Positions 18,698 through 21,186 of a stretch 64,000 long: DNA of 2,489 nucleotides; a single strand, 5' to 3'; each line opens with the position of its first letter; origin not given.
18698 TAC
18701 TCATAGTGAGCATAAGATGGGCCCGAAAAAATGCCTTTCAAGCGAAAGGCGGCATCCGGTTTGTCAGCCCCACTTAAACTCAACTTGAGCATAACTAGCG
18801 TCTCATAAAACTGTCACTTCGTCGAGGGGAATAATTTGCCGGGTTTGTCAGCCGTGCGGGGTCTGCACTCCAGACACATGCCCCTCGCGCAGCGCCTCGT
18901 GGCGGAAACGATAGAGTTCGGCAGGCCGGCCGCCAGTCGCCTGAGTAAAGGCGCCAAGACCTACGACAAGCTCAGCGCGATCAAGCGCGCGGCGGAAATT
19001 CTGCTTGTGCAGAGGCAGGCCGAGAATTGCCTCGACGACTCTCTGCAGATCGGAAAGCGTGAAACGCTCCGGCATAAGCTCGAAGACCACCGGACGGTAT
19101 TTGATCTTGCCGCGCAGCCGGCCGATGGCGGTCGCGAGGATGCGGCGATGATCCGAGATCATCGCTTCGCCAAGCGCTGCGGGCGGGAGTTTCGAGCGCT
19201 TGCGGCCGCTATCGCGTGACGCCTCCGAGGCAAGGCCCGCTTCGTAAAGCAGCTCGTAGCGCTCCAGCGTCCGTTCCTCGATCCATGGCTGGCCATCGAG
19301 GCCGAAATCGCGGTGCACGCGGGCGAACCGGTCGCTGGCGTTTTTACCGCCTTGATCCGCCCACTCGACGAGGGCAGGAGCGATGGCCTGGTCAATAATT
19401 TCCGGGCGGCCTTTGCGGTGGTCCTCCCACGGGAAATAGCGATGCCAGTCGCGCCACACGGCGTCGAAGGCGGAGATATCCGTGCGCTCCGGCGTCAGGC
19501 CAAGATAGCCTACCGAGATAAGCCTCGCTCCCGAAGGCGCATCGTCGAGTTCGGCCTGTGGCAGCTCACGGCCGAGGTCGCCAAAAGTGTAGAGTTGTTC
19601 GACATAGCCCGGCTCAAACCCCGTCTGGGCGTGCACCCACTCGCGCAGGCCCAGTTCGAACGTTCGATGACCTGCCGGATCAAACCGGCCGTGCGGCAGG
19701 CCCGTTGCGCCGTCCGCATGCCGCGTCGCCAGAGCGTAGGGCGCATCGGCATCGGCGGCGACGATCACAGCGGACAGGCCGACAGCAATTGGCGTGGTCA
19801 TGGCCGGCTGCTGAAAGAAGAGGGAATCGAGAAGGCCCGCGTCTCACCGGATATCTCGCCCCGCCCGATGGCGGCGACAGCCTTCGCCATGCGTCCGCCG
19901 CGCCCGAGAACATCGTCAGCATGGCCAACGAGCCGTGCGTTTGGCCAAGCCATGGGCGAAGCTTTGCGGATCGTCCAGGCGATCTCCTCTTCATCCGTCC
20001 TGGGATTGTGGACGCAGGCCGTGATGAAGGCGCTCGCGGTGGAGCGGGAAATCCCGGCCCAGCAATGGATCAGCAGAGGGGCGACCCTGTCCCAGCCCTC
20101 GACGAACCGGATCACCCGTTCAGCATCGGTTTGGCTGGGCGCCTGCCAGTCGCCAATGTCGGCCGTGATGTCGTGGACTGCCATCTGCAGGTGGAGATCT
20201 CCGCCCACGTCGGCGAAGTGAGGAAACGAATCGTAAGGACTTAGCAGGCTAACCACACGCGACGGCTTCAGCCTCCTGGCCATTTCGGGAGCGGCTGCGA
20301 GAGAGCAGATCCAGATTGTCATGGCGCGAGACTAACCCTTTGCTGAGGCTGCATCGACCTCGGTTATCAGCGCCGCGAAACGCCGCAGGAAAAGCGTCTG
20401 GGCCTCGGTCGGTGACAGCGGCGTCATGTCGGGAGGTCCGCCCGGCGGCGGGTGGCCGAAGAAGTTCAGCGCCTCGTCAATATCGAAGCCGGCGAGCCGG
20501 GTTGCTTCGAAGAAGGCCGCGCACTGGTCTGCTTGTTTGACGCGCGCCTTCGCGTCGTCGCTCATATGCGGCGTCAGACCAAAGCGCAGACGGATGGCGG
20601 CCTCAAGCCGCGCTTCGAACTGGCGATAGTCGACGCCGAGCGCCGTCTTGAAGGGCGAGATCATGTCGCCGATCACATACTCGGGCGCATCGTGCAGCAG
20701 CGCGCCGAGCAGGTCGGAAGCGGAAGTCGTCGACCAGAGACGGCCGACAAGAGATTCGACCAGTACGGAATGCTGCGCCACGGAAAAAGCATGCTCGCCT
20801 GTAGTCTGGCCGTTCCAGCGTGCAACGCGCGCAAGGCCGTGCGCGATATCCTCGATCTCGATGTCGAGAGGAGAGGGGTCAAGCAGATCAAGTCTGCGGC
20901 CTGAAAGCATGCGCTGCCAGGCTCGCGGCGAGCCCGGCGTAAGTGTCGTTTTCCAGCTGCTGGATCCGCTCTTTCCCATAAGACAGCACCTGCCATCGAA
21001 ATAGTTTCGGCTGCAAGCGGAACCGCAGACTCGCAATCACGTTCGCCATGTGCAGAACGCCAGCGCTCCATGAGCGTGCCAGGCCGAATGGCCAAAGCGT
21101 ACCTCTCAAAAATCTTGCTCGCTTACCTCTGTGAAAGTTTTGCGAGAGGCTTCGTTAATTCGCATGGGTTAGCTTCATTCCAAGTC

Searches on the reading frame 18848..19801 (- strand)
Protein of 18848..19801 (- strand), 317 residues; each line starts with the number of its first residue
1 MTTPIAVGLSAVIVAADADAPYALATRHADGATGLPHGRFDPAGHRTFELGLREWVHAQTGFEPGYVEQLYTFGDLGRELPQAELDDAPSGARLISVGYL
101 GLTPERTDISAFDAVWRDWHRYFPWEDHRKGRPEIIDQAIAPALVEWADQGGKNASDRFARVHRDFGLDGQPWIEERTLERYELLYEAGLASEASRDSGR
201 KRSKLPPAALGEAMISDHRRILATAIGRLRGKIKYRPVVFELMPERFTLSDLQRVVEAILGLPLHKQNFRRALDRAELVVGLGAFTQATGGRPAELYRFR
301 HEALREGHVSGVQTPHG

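Call 23: search_protein_families(library=pfam, proteins=[window:18848-19801:-], max_evalue=0.1)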
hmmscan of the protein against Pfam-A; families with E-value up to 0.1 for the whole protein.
window:18848-19801:- (317 aa): 2 families
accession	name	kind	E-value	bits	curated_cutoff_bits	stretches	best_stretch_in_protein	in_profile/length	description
PF21906.2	NrtR_WHD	-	4e-22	78.6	27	1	239-299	1-61/61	NrtR DNA-binding winged helix domain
PF19368.5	AraR_C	-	2.2e-09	37.9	23.8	1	235-304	1-71/82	AraR C-terminal winged HTH domain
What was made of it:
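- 18848..19801 (-): nadQ, the transcriptional regulator of NAD biosynthesis (317 aa). It is the last gene of an upstream p234-p174-nadQ cluster. Pfam NrtR_WHD 4e-22 on the C-terminus only (call 23).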

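Call 88: search_protein_families(library=ncbifam, proteins=[window:18848-19801:-], max_evalue=0.01)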
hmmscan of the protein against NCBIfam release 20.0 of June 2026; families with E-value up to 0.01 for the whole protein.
window:18848-19801:- (317 aa): 1 family
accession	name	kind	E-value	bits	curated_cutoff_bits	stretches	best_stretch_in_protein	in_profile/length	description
NF050029.2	TransRepNtr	equivalog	7.6e-17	61.6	400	1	213-301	140-227/245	ADPR responsive transcriptional repressor NtrR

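Call 89: search_solved_structures(query=window:18848-19801:-, max_evalue=0.001)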
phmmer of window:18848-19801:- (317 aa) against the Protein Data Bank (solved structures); distinct sequences matched with E-value up to 0.001: 4.
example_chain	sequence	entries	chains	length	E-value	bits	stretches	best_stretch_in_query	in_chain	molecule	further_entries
7q91_A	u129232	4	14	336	3.3e-83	282.9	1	9-315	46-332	NADQ transcription factor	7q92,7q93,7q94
3gz5_A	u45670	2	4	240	4.8e-12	49.1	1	214-301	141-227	MutT/nudix family protein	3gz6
5bs6_A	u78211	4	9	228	2e-11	47.1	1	213-306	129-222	transcriptional regulator AraR | transcriptional factor AraR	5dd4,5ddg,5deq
2fml_A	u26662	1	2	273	0.00057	22.6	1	208-300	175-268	MutT/nudix family protein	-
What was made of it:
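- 18848..19801 (-): Full-length match to PDB 7q91 'NADQ transcription factor', E 3.3e-83 (call 89).
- On NadQ regulon / nadABC operon (as a co-regulated member): The 317-aa protein at 18848-19801 matches PDB 7q91 'NADQ transcription factor' over its full length, E 3.3e-83 (call 89).
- The regulator is NadQ (call 89).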

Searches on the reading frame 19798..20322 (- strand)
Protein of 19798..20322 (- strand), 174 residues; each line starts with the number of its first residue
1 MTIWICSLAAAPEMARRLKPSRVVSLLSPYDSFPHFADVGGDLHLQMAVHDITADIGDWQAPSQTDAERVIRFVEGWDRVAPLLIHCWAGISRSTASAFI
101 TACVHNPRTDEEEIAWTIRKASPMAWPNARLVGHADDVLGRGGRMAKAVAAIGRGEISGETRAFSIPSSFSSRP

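Call 23: search_protein_families(library=pfam, proteins=[window:19798-20322:-], max_evalue=0.1)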
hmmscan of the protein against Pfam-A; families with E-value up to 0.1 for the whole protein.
window:19798-20322:- (174 aa): 5 families
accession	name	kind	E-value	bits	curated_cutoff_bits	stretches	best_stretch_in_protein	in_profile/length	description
PF22785.1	Tc-R-P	-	7.4e-06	26.9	27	1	46-96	44-95/106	Polymorphic toxin system, DSP-PTPase phosphatase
PF00102.32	Y_phosphatase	-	0.0015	18.7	20.9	1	60-111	146-200/234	Protein-tyrosine phosphatase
PF00782.25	DSPc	-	0.0015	18.7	33.5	1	36-96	34-89/133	Dual specificity phosphatase, catalytic domain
PF22741.1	PTP-NADK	-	0.0076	16.1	27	1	55-96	83-123/163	DSP-PTPase phosphatase fused to NAD+ Kinase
PF14566.11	PTPlike_phytase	-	0.022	15.3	27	1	58-100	111-153/158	Inositol hexakisphosphate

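Call 71: search_protein_families(library=padloc, proteins=[window:19798-20322:-], max_evalue=0.1)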
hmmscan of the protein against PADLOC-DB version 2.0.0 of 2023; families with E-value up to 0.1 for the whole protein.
window:19798-20322:- (174 aa): 0 families

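Call 88: search_protein_families(library=ncbifam, proteins=[window:19798-20322:-], max_evalue=0.01)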
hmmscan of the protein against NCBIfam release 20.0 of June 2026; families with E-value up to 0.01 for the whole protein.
window:19798-20322:- (174 aa): 0 families

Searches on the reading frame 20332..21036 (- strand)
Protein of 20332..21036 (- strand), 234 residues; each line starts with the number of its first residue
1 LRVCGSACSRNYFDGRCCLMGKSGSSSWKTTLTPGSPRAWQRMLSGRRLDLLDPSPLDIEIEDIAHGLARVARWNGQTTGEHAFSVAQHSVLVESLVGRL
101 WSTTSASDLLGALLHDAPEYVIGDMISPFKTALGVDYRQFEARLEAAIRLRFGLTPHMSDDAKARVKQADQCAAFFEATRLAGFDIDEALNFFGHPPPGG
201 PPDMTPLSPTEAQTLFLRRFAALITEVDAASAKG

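Call 23: search_protein_families(library=pfam, proteins=[window:20332-21036:-], max_evalue=0.1)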
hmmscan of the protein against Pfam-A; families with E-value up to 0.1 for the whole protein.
window:20332-21036:- (234 aa): 2 families
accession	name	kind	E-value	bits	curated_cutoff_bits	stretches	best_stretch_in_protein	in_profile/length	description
PF12917.13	YfbR-like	-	4.4e-05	23.7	25.9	1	78-143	25-95/182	5'-deoxynucleotidase YfbR-like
PF13023.12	HD_3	-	0.0015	18.9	22.5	1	75-148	19-86/165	HD domain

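Call 71: search_protein_families(library=padloc, proteins=[window:20332-21036:-], max_evalue=0.1)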
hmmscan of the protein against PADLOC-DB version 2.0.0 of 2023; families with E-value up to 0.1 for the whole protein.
window:20332-21036:- (234 aa): 0 families

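Call 88: search_protein_families(library=ncbifam, proteins=[window:20332-21036:-], max_evalue=0.01)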
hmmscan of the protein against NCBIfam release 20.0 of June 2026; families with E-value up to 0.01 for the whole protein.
window:20332-21036:- (234 aa): 0 families
